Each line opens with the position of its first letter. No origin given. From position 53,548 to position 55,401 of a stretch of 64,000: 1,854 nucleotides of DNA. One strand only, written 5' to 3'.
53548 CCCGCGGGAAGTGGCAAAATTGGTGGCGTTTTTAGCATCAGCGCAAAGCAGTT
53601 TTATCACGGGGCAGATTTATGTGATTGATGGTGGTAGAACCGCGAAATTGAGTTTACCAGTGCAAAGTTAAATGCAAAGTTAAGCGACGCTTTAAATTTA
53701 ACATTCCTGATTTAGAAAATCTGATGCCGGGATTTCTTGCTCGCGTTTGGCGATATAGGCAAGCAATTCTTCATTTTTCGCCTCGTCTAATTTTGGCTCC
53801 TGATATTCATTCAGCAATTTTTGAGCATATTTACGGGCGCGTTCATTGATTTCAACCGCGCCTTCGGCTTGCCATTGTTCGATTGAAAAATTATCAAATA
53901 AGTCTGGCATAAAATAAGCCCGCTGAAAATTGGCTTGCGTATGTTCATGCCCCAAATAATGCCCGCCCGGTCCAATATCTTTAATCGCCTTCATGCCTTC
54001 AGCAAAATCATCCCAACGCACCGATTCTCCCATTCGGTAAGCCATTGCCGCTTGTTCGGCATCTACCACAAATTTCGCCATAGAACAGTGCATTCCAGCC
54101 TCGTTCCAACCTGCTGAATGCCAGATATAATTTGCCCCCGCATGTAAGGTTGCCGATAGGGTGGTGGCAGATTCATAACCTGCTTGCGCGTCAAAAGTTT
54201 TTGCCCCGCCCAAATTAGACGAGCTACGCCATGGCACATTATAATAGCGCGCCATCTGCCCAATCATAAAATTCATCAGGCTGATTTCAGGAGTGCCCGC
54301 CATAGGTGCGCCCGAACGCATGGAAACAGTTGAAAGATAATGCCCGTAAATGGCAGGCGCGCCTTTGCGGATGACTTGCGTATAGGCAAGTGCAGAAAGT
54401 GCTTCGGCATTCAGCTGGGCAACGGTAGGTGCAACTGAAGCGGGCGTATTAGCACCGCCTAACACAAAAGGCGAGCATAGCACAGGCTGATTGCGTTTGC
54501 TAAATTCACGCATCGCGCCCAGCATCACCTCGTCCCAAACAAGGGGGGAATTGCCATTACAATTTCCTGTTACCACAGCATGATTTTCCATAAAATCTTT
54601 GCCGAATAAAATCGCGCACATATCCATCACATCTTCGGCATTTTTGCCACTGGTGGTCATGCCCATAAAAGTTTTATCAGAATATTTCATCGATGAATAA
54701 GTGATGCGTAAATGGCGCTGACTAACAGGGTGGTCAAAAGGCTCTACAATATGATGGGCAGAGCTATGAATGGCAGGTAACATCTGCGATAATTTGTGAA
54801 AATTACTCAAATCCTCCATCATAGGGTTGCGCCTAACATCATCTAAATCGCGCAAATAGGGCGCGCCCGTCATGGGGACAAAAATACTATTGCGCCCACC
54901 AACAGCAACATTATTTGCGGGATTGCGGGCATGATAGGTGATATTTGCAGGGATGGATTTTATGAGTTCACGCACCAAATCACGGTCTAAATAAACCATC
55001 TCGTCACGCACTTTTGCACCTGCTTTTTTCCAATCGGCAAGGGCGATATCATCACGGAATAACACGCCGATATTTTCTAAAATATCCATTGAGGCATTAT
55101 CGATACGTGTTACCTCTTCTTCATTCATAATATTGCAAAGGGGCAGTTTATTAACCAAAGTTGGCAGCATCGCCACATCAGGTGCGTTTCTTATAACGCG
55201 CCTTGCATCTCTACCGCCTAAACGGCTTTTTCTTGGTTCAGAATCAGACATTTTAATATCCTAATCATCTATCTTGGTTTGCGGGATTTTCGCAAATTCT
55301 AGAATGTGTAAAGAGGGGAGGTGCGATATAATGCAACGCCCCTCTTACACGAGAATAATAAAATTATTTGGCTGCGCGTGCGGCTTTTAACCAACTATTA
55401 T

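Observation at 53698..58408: MttB-superfamily methyltransferase co-operonic with a ProVWX-type betaine importer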

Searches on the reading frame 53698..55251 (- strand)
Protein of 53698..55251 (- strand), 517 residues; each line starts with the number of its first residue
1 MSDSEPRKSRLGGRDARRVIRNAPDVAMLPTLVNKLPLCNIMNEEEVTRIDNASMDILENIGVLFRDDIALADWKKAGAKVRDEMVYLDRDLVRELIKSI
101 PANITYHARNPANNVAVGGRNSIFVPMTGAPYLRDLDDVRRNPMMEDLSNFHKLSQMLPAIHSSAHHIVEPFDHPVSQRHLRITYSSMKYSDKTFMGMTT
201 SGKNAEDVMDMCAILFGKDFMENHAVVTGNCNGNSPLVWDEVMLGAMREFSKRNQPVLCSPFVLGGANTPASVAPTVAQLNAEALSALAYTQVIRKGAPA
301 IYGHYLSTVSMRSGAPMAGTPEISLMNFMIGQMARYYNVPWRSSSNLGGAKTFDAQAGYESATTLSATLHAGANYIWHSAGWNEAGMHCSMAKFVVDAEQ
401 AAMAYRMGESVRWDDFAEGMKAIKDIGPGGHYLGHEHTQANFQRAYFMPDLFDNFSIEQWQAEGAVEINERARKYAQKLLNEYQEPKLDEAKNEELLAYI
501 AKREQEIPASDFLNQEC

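Call 4: search_protein_families(library=pfam, proteins=[window:53698-55251:-])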
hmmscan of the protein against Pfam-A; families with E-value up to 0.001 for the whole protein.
window:53698-55251:- (517 aa): 1 family
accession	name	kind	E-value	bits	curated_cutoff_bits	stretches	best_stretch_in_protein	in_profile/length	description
PF06253.16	MTTB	-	9.5e-213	707.1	25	1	11-508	2-500/500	Trimethylamine methyltransferase (MTTB)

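Call 7: search_protein_families(library=ncbifam, proteins=[window:53698-55251:-])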
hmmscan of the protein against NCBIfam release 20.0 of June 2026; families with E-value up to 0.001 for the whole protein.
window:53698-55251:- (517 aa): 1 family
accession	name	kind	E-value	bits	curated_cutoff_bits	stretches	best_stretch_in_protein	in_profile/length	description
TIGR02369.2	trimeth_pyl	equivalog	1.2e-84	284.5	525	1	40-502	4-467/469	[trimethylamine--corrinoid protein] Co-methyltransferase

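Call 9: search_solved_structures(query=window:53698-55251:-, show_alignments=3)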
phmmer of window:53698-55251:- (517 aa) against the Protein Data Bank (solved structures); distinct sequences matched with E-value up to 0.001: 5.
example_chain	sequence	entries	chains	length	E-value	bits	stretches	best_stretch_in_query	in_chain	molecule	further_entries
4yyc_A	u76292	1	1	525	4.3e-142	477.5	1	13-508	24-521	Putative trimethylamine methyltransferase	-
2qne_A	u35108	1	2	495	1.5e-105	357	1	35-507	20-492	Putative methyltransferase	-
9yce_A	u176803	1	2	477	1.6e-105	356.9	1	36-507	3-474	Glycine betaine methyltransferase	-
7xcl_A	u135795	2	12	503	9.4e-28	100.4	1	39-503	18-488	Trimethylamine methyltransferase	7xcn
7xcm_A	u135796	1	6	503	1.2e-27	100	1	39-503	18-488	Trimethylamine methyltransferase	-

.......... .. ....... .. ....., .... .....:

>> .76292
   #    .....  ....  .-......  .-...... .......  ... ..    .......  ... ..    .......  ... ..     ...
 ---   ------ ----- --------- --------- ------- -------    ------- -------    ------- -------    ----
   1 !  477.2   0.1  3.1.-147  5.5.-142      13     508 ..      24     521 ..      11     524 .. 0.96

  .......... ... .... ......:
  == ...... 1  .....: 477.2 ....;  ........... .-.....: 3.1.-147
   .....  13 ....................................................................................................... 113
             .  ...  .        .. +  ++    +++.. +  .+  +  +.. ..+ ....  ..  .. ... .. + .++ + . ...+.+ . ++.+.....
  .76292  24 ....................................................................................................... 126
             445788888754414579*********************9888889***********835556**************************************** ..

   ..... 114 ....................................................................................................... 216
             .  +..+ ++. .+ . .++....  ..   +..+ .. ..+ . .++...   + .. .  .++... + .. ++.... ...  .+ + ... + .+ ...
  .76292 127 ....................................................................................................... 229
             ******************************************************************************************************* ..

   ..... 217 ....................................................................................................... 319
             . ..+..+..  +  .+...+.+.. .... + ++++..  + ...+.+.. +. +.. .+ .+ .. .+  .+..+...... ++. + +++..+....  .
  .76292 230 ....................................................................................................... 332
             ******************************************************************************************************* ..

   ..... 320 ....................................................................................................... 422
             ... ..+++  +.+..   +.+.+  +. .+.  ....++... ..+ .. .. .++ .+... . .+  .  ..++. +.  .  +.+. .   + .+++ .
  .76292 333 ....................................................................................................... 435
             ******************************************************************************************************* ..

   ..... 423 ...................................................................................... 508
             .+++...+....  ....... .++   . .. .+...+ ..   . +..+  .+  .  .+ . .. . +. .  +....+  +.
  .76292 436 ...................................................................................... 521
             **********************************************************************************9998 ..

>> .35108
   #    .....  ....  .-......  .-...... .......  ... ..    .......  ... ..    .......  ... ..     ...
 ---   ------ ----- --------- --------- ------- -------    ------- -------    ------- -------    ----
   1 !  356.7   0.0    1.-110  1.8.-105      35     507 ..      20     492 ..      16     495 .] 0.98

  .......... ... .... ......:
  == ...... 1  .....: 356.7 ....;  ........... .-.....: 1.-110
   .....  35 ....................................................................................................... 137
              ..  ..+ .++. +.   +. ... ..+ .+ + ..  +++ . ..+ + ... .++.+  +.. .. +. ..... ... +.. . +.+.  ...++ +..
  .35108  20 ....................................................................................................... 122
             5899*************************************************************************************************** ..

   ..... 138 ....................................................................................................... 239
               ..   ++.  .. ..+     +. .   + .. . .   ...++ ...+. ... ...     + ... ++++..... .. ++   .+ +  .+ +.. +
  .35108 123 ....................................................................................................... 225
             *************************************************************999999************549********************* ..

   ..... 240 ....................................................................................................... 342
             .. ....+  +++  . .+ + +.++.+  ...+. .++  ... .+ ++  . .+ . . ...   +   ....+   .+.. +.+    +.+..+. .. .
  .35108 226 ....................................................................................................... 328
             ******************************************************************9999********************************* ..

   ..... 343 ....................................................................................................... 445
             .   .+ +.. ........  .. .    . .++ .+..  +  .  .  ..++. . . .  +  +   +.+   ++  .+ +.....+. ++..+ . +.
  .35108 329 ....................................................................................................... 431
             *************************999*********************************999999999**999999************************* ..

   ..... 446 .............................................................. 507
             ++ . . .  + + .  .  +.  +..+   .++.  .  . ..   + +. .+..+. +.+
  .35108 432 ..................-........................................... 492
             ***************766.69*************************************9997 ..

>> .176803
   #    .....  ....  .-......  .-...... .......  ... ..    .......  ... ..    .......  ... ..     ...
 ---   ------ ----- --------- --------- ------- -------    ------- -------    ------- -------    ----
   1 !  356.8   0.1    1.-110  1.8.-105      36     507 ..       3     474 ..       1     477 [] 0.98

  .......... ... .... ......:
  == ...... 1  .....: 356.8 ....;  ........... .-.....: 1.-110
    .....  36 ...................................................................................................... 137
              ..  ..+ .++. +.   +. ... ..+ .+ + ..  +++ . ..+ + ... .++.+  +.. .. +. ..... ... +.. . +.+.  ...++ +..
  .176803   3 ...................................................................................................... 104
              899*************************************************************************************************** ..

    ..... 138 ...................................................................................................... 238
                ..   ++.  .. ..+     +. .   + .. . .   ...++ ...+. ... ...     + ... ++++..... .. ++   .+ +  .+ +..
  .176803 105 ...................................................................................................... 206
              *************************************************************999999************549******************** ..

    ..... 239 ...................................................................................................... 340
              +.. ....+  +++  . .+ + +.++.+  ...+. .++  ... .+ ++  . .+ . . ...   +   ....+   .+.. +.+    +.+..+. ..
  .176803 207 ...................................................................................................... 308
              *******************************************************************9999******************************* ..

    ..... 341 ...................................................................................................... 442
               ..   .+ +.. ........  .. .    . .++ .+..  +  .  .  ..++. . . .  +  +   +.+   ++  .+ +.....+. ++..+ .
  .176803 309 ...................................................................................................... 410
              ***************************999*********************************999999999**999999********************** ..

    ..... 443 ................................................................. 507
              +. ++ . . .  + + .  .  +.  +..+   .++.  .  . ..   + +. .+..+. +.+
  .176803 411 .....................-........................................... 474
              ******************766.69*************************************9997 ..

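Call 15: find_encoding_contigs(protein=window:53698-55251:-, flank=10000, max_places=6)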
Protein window:53698-55251:- (517 aa): no gene with exactly this product is on record in the collection.
